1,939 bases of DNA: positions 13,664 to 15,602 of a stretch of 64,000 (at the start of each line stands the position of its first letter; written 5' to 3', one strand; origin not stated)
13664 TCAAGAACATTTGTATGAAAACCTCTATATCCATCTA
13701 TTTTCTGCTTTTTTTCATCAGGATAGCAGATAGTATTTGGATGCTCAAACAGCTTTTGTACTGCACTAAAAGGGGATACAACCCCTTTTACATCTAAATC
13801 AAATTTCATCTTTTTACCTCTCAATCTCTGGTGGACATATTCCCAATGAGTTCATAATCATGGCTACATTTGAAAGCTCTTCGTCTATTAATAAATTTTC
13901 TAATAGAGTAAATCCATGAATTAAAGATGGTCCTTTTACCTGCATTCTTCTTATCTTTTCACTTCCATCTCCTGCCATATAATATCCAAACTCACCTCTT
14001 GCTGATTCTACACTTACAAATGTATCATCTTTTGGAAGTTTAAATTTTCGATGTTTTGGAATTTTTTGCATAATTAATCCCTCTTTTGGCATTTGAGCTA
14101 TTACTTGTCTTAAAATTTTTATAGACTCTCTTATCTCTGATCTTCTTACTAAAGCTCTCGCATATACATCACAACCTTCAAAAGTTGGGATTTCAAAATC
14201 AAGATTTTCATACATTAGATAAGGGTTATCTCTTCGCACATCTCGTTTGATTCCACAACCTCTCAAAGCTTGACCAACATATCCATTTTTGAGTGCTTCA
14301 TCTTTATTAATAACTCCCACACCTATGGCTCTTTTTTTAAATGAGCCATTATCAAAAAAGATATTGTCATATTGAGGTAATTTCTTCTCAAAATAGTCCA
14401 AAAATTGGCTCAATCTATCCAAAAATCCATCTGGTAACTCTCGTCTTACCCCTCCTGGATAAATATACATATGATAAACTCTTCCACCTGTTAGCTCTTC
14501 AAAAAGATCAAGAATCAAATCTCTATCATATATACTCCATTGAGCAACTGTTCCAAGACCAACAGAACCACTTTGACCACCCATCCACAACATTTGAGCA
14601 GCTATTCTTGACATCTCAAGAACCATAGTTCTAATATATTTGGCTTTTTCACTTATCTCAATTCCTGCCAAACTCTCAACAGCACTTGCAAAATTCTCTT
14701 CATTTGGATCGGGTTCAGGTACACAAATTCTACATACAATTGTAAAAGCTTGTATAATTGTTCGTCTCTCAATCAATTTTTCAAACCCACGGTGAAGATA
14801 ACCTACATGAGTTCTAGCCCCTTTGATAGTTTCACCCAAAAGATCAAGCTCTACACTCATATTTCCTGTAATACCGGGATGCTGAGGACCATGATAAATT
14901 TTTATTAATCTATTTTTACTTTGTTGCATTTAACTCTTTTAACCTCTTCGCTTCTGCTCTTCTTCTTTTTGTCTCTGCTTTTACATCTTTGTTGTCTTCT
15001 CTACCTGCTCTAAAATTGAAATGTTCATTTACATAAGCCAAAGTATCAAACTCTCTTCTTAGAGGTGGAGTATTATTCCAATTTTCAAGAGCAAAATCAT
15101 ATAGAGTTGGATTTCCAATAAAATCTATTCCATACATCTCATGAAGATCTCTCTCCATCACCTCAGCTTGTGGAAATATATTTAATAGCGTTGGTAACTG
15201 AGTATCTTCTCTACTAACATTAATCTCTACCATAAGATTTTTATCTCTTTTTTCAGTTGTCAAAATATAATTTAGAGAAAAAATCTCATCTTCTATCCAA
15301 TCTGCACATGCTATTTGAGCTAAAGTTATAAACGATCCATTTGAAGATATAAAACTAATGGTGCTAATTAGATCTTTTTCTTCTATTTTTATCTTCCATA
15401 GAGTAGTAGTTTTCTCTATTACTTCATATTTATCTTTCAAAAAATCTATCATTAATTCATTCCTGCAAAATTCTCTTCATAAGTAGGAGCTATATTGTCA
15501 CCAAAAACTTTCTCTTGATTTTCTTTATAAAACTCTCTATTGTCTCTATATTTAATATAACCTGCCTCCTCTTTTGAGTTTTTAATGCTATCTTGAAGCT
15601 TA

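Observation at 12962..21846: Complete 13-subunit MBX/MBS-like ion-pumping oxidoreductase operon in a Campylobacterota genome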

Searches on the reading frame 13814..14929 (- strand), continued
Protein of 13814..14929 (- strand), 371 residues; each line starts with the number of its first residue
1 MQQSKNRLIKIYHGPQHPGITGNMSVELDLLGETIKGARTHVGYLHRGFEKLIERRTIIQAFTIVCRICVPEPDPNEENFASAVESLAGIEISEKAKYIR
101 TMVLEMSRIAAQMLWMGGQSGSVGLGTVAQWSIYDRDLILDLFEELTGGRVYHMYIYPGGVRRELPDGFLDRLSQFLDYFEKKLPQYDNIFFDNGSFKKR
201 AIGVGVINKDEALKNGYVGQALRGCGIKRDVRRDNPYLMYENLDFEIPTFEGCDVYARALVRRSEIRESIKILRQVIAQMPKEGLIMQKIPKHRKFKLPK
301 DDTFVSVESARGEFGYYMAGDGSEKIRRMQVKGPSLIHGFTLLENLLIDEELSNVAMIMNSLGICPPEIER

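Call 21: search_protein_families(library=pfam, proteins=[L012:537-1895:+, L026:12018-13364:-, L055:476-2146:-, L061:2737-4596:-, L011:1684-3006:+, L055:11115-14138:-, L063:12323-12955:-, L063:13050-13886:-, L063:14379-16748:+, L064:1035-1997:-], max_evalue=0.001)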
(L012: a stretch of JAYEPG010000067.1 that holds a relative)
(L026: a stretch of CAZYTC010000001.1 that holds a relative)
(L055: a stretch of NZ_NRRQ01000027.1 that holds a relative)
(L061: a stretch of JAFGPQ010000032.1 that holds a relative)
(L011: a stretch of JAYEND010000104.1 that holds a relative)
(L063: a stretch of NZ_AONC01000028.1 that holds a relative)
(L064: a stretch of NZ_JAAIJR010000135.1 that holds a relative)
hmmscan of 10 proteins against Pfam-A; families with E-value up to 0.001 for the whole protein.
L012:537-1895:+ (452 aa): 11 families
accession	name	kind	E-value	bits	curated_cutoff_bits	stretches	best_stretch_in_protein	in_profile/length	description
PF07992.20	Pyr_redox_2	-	8.3e-54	183.4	26.1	1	7-305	2-290/291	Pyridine nucleotide-disulphide oxidoreductase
PF02852.28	Pyr_redox_dim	-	2.2e-15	57.2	25.3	1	338-436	11-107/110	Pyridine nucleotide-disulphide oxidoreductase, dimerisation domain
PF13738.12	Pyr_redox_3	-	7.3e-13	48.9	30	1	81-280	106-305/305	Pyridine nucleotide-disulphide oxidoreductase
PF00070.33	Pyr_redox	-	8.8e-13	49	22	1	149-227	1-80/82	Pyridine nucleotide-disulphide oxidoreductase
PF13450.12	NAD_binding_8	-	4.4e-06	27.3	21.9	0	10-36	1-25/68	NAD(P)-binding Rossmann-like domain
PF03486.20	HI0933_like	-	1.2e-05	25.4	50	0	7-38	2-31/244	HI0933-like protein Rossmann domain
PF00890.30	FAD_binding_2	-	2.1e-05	24.3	20.4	0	7-37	1-29/414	FAD binding domain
PF01266.30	DAO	-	3.4e-05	24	27.9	0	150-185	2-38/353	FAD dependent oxidoreductase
PF13434.12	Lys_Orn_oxgnase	-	4.6e-05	23.2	21.3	0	84-169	131-210/339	L-lysine 6-monooxygenase/L-ornithine 5-monooxygenase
PF01946.23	Thi4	-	0.00011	22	26.2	0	5-37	17-48/235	Thi4 family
PF05834.18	Lycopene_cycl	-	0.00049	19.7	23.4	0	7-38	1-32/380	Lycopene cyclase protein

L026:12018-13364:- (448 aa): 14 families
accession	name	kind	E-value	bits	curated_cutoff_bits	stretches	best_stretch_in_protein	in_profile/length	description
PF07992.20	Pyr_redox_2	-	2.2e-54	185.3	26.1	1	7-302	2-289/291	Pyridine nucleotide-disulphide oxidoreductase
PF00070.33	Pyr_redox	-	7.9e-18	65.2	22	1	147-227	1-82/82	Pyridine nucleotide-disulphide oxidoreductase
PF13738.12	Pyr_redox_3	-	3.1e-16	60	30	1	75-268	102-295/305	Pyridine nucleotide-disulphide oxidoreductase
PF02852.28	Pyr_redox_dim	-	6e-16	59.1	25.3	1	332-433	7-106/110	Pyridine nucleotide-disulphide oxidoreductase, dimerisation domain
PF03486.20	HI0933_like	-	9.8e-09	35.4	50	0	7-39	2-32/244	HI0933-like protein Rossmann domain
PF01266.30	DAO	-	3e-08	34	27.9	0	147-181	1-35/353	FAD dependent oxidoreductase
PF13450.12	NAD_binding_8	-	2.1e-07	31.5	21.9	0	10-36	1-25/68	NAD(P)-binding Rossmann-like domain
PF01946.23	Thi4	-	3e-07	30.3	26.2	1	4-37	16-48/235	Thi4 family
PF13454.12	NAD_binding_9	-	5.9e-06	26.8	21.8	0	10-41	2-32/155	FAD-NAD(P)-binding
PF13434.12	Lys_Orn_oxgnase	-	7.3e-06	25.8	21.3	1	69-169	117-212/339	L-lysine 6-monooxygenase/L-ornithine 5-monooxygenase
PF04820.20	Trp_halogenase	-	0.0003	20.2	21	0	189-242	161-214/458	Tryptophan halogenase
PF01134.28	GIDA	-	0.00038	20.1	22.1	0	148-178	2-29/391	Glucose inhibited division protein A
PF01494.25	FAD_binding_3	-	0.00078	19.2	22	0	6-22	2-18/349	FAD binding domain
PF05834.18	Lycopene_cycl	-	0.00081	19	23.4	0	7-37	1-31/380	Lycopene cyclase protein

L055:476-2146:- (556 aa): 6 families
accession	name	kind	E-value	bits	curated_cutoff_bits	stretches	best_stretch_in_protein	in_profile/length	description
PF00015.26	MCPsignal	-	9.3e-48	162.8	34.6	1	338-522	1-171/172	Methyl-accepting chemotaxis protein (MCP) signalling domain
PF08447.18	PAS_3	-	3.4e-16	59.7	25.6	1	64-137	2-77/89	PAS fold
PF13426.13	PAS_9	-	1.8e-11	44.6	27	1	52-143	4-93/103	PAS domain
PF00989.32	PAS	-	2.1e-11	44.3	22.6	1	54-143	14-105/113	PAS fold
PF00672.30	HAMP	-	1.6e-07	32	25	1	225-274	2-51/53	HAMP domain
PF08448.16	PAS_4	-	0.00018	22.1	23.1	0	50-139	4-94/110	PAS fold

L061:2737-4596:- (619 aa): 2 families
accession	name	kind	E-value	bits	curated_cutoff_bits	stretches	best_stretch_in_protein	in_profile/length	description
PF00015.26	MCPsignal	-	2.9e-31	109.1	34.6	1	394-539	9-168/172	Methyl-accepting chemotaxis protein (MCP) signalling domain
PF00672.30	HAMP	-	5.7e-08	33.4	25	1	231-277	2-48/53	HAMP domain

L011:1684-3006:+ (440 aa): 1 family
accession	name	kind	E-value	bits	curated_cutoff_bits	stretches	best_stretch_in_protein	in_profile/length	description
PF03600.22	CitMHS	-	4e-30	105.5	31.9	1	20-377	1-336/336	Citrate transporter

L055:11115-14138:- (1007 aa): 4 families
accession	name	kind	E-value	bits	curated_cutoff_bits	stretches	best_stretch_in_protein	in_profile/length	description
PF18135.7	Type_ISP_C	-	2.4e-85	287.1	25.9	1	658-981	2-342/342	Type ISP C-terminal specificity domain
PF22240.1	ISP_coupler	-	2.7e-11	44.4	27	1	175-271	26-121/126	Type ISP restriction-modification enzyme, coupler domain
PF02384.22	N6_Mtase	-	2.6e-09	37.3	20.4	1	277-469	2-148/311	N-6 DNA Methylase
PF07669.17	Eco57I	-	7.1e-09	36.4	25.3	1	441-546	71-165/171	Eco57I restriction-modification methylase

L063:12323-12955:- (210 aa): 3 families
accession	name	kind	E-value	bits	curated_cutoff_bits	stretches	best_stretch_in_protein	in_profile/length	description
PF13409.12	GST_N_2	-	1.2e-15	58.2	25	1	17-84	1-70/70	Glutathione S-transferase, N-terminal domain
PF13417.12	GST_N_3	-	9e-14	52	22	1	13-88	2-74/75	Glutathione S-transferase, N-terminal domain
PF02798.26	GST_N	-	1.1e-05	26.1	20.9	1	18-83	11-76/76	Glutathione S-transferase, N-terminal domain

L063:13050-13886:- (278 aa): 4 families
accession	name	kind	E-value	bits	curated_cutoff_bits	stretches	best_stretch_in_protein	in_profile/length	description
PF01614.24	IclR_C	-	4.5e-38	131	24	1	102-265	6-173/174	Bacterial transcriptional regulator IclR C-terminal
PF09339.16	HTH_IclR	-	1.4e-14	54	22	1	32-81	2-51/52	IclR helix-turn-helix domain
PF12802.13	MarR_2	-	7.6e-05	23.2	27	1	33-83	5-56/61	MarR family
PF25213.1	HVO_A0261_N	-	0.00013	22.3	35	1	33-88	11-63/86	HVO_A0261 N-terminal domain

L063:14379-16748:+ (789 aa): 3 families
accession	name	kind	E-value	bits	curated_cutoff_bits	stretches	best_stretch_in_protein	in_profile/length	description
PF03894.20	XFP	-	2.9e-12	47.1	22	1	450-595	17-169/177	D-xylulose 5-phosphate/D-fructose 6-phosphate phosphoketolase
PF02779.29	Transket_pyr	-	1.7e-10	41.2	27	1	438-618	10-173/174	Transketolase, pyrimidine binding domain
PF09364.15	XFP_N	-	1.1e-07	31.5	23.7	1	142-292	77-234/364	XFP N-terminal domain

L064:1035-1997:- (320 aa): 1 family
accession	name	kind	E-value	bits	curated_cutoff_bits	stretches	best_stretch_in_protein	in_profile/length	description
PF13557.12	Phenol_MetA_deg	-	2.1e-61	208.5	22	1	78-315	14-242/242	Putative MetA-pathway of phenol degradation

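Call 29: search_protein_representatives(protein=window:13814-14929:-)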
Query: 371 residues. Proteins with E-value up to 0.001 (for the whole library): 8424; up to 1e-10: 3750; up to 1e-30: 607. The best 150 are listed.
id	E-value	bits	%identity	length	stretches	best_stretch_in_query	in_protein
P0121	7.3e-114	397.1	49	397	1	4-371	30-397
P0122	5.3e-110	384.4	46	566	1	2-371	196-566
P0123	5.7e-97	341.5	45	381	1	9-370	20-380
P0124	1.1e-80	288.0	61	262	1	5-209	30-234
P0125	7.6e-77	275.3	41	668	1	4-370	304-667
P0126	7.3e-74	265.5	38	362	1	8-371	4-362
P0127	3.8e-73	263.2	42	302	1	70-371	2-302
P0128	8.2e-70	252.2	47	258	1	114-371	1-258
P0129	4.0e-69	249.9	37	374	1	9-371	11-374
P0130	7.1e-67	242.5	36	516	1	10-371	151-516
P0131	3.7e-66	240.2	35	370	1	3-371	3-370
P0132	2.6e-65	237.4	37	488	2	7-303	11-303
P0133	8.7e-65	235.6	63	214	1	125-300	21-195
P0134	6.1e-64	232.9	38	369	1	13-361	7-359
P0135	1.4e-63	231.7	36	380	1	11-371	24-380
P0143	3.3e-61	223.9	35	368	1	11-370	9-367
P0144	4.7e-60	220.1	35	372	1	8-371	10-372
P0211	5.9e-51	190.2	32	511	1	13-370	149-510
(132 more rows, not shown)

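Call 36: list_cluster_members(proteins=[P0121, P0122, P0123, P0125, P0144, P0211, P0126, P0131, P0143, P0001])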
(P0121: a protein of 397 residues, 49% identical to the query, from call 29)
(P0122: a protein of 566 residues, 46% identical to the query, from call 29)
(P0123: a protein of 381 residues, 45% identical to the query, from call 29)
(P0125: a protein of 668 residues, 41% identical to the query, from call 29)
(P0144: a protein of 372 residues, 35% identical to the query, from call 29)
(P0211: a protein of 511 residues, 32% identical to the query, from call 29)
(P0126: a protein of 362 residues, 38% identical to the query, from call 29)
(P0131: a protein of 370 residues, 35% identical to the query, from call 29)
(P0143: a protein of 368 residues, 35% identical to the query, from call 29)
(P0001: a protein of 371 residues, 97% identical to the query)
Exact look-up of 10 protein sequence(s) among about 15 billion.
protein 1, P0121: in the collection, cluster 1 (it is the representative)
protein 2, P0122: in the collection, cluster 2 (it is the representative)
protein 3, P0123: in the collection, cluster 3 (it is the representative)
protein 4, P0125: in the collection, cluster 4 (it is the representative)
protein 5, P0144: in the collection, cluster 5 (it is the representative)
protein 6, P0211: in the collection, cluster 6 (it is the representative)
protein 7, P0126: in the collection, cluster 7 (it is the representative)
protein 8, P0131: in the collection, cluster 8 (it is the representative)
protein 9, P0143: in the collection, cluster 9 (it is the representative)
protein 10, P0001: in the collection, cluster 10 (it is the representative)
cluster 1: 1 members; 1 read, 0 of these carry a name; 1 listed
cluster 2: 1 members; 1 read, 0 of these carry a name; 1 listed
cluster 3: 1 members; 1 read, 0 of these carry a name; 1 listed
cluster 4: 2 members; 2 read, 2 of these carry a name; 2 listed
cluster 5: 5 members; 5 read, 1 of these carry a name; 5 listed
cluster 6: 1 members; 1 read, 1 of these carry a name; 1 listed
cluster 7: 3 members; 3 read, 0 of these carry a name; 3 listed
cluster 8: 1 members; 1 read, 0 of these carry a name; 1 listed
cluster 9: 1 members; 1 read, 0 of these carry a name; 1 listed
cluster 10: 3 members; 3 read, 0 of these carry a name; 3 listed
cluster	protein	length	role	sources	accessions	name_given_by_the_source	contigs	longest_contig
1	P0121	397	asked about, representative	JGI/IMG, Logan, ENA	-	-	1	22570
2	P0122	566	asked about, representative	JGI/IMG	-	-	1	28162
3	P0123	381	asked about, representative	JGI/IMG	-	-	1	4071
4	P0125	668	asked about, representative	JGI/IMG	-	NADH-quinone oxidoreductase subunit D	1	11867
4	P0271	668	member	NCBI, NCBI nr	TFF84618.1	NADH-quinone oxidoreductase subunit D [Candidatus Heimdallarchaeota archaeon] | MAG: NADH-quinone oxidoreductase subunit D [Candidatus Heimdallarchaeota archaeon]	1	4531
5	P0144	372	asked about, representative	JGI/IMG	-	-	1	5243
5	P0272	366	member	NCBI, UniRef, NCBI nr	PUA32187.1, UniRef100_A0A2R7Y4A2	MAG: NADH-quinone oxidoreductase subunit D [Zestosphaera tikiterensis] | NADH-quinone oxidoreductase subunit D n=1 Tax=Zestosphaera tikiterensis TaxID=1973259 ...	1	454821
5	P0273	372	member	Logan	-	-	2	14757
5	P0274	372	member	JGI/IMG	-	-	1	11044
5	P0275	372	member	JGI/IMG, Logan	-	-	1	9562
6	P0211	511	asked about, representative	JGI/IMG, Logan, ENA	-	NADH-quinone oxidoreductase subunit D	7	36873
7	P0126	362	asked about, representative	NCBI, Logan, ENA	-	-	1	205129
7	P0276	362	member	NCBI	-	-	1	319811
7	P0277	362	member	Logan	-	-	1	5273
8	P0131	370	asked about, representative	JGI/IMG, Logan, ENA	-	-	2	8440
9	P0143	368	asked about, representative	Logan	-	-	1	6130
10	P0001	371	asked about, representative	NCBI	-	-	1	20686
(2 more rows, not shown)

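Call 47: search_solved_structures(query=L012:537-1895:+, max_evalue=1e-20, show_alignments=0)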
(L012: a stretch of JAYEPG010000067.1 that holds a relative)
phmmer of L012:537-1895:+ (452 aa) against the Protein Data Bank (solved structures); distinct sequences matched with E-value up to 1e-20: 25.
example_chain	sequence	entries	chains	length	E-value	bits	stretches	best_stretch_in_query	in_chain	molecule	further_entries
6pfz_D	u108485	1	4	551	3e-47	164.7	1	7-448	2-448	NADH oxidase (NoxA-3)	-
3icr_A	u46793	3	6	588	9.8e-45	156.5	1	8-446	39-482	Coenzyme A-Disulfide Reductase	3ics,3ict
5l1n_A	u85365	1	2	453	8.6e-41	143.5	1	7-398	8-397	Coenzyme A disulfide reductase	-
8a56_A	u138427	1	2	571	5.3e-40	140.9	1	8-436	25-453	Coenzyme A-persulfide reductase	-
4fx9_A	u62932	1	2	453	1.9e-39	139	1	7-398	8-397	Coenzyme A disulfide reductase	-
3kd9_A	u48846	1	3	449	2.6e-39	138.6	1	8-398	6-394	Coenzyme A disulfide reductase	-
3cgb_A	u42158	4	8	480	2.7e-35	125.4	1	8-433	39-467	Pyridine nucleotide-disulfide oxidoreductase, class I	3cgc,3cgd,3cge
3ntd_A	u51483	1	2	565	4.7e-33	118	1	8-435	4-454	FAD-dependent pyridine nucleotide-disulphide oxidoreductase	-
3nta_A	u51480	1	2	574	5.1e-33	117.9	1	8-435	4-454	FAD-dependent pyridine nucleotide-disulphide oxidoreductase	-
4ocg_A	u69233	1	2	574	6.6e-32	114.2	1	8-435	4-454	FAD-dependent pyridine nucleotide-disulphide oxidoreductase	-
3nt6_A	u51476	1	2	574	8.5e-32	113.8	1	76-435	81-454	FAD-dependent pyridine nucleotide-disulphide oxidoreductase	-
2bc0_A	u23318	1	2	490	2.9e-30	108.8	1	7-425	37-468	NADH Oxidase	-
2cdu_A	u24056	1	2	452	4.6e-30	108.1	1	8-431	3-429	NADPH OXIDASE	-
2bc1_A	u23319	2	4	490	7.1e-29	104.2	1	7-425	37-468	NADH Oxidase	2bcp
3iwa_A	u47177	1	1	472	3.8e-28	101.8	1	8-447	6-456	FAD-dependent pyridine nucleotide-disulphide oxidoreductase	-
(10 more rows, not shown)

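Call 48: find_homologous_proteins(query=P0115, max_evalue=1e-60)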
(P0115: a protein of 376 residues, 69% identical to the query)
Query P0115 (376 aa): 3323 proteins with E <= 1e-60 among 8000 candidates; the best 120 are listed.
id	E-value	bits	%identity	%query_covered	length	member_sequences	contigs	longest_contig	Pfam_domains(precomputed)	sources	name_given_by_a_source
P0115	4.9e-255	863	100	100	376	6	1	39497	PF00346.25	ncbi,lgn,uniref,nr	ncbi:NADH dehydrogenase subunit D [Thiocystis minor]|uniref:NADH-quinone oxidoreductase subunit D n=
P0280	1.2e-217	740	84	100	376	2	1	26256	PF00346.25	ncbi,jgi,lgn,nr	ncbi:MAG: NADH-quinone oxidoreductase subunit D [Thiohalocapsa sp.]|jgi:NADH-quinone oxidoreductase 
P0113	7.6e-216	734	87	97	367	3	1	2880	PF00346.25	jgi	jgi:NADH-quinone oxidoreductase subunit D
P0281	9.3e-215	731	86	97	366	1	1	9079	PF00346.25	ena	-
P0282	2.1e-214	730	87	97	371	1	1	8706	PF00346.25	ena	-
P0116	5.8e-214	728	87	97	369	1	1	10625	PF00346.25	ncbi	-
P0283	3.6e-213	725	86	97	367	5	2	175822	PF00346.25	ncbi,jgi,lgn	-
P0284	1.1e-212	724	85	97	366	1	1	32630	PF00346.25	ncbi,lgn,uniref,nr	ncbi:NADH-quinone oxidoreductase subunit D [Allochromatium warmingii]|uniref:NADH-quinone oxidoreduc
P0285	7.8e-212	721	85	97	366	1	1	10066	PF00346.25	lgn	-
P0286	8.0e-212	721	85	97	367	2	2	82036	PF00346.25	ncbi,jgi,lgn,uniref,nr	ncbi:NADH-quinone oxidoreductase subunit D [Chromatium okenii]|uniref:NADH-quinone oxidoreductase su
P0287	1.3e-211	720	85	97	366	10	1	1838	PF00346.25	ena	-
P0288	4.0e-211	719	85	97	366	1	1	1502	PF00346.25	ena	-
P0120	1.9e-210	716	85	97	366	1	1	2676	PF00346.25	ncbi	-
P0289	4.7e-208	709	83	97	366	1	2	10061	PF00346.25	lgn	-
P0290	4.7e-207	705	84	97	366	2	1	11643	PF00346.25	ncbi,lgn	-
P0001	2.7e-174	598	69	98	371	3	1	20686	PF00346.25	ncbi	-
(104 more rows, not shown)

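Call 49: find_encoding_contigs(protein=window:13814-14929:-, flank=3000, max_places=3)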
Protein window:13814-14929:- (371 aa): 1 contig read that carries it; 1 place shown.
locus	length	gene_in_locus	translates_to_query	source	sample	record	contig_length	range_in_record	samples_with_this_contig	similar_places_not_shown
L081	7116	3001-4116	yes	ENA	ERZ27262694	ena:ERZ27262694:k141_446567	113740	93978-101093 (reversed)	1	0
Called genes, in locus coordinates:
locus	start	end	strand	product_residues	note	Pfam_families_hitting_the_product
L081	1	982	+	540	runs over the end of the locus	PF00361:Proton_antipo_M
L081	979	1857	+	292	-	PF00146:NADHdh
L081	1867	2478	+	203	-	PF01058:Oxidored_q6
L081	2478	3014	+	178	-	PF00329:Complex1_30kDa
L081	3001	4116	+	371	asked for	PF00346:Complex1_49kDa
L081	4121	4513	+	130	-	PF13187:Fer4_9 (faint), PF14697:Fer4_21 (faint), PF12838:Fer4_7 (weak)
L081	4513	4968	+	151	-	PF01899:MNHE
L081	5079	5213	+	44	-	PF00468:Ribosomal_L34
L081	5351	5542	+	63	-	PF00825:Ribonuclease_P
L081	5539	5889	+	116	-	PF01809:YidD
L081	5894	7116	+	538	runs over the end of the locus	PF14849:YidC_periplas, PF02096:60KD_IMP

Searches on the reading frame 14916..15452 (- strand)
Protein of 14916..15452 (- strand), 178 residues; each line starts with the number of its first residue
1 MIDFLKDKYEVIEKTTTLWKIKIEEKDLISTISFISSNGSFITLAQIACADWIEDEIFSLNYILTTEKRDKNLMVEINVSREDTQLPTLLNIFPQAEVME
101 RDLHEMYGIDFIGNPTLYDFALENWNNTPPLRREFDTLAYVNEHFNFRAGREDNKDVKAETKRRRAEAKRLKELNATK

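Call 3: search_protein_families(library=pfam, proteins=[window:14916-15452:-], max_evalue=0.01)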
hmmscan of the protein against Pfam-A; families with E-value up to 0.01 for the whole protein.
window:14916-15452:- (178 aa): 1 family
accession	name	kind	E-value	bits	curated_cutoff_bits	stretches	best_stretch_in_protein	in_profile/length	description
PF00329.25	Complex1_30kDa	-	5.1e-21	75.9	22.5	1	21-139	1-122/124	Respiratory-chain NADH dehydrogenase, 30 Kd subunit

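Call 6: search_protein_families(library=ncbifam, proteins=[window:14916-15452:-], max_evalue=0.001)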
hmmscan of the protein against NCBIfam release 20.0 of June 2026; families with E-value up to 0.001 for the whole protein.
window:14916-15452:- (178 aa): 16 families
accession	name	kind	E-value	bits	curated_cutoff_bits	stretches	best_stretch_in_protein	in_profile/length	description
NF004736.0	PRK06074.2-3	equivalog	3.6e-21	75.6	239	1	39-153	60-175/183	NADH-quinone oxidoreductase subunit C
TIGR01961.1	NuoC_fam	subfamily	5.9e-17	62.3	122.45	1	20-136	2-119/122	NADH (or F420H2) dehydrogenase, subunit C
NF004738.0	PRK06074.2-5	equivalog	8.4e-16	58.1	198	1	35-156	45-170/174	NADH-quinone oxidoreductase subunit C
NF004733.0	PRK06074.1-5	equivalog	2.8e-14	53.2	225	1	20-151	32-165/203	NADH-quinone oxidoreductase subunit C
NF008728.0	PRK11742.1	equivalog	8.8e-14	50.8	840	1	56-161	93-198/598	NADH-quinone oxidoreductase subunit C/D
NF009808.0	PRK13292.1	equivalog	1.2e-10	39.9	1156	1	57-147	295-385/791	NADH-quinone oxidoreductase subunit B/C/D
NF004731.0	PRK06074.1-3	equivalog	8.4e-10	38.8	303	1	36-146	46-156/207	NADH-quinone oxidoreductase subunit C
NF004737.0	PRK06074.2-4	equivalog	1e-09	38.5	144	1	21-137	16-126/150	NADH-quinone oxidoreductase subunit C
NF009141.0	PRK12494.1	equivalog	1.5e-09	38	175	1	18-135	43-163/175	NAD(P)H-quinone oxidoreductase subunit J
NF004734.0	PRK06074.2-1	equivalog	1.7e-09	37.9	169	1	16-136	25-150/164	NADH-quinone oxidoreductase subunit C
NF006304.0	PRK08491.1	equivalog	5.1e-09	36.1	228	1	4-132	42-171/263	NADH-quinone oxidoreductase subunit C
NF005856.0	PRK07785.1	equivalog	5.3e-08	33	224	1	62-127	149-215/246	NADH-quinone oxidoreductase subunit C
NF040611.1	F420_dehyd_FpoC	exception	1.8e-07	31.3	220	1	21-137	31-148/158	F420H2 dehydrogenase subunit FpoC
NF004735.0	PRK06074.2-2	equivalog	4.1e-07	30.1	176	1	23-137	33-148/158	NADH-quinone oxidoreductase subunit C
NF005832.0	PRK07735.1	equivalog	0.00017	20.9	431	1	68-136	356-424/430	NADH-quinone oxidoreductase subunit C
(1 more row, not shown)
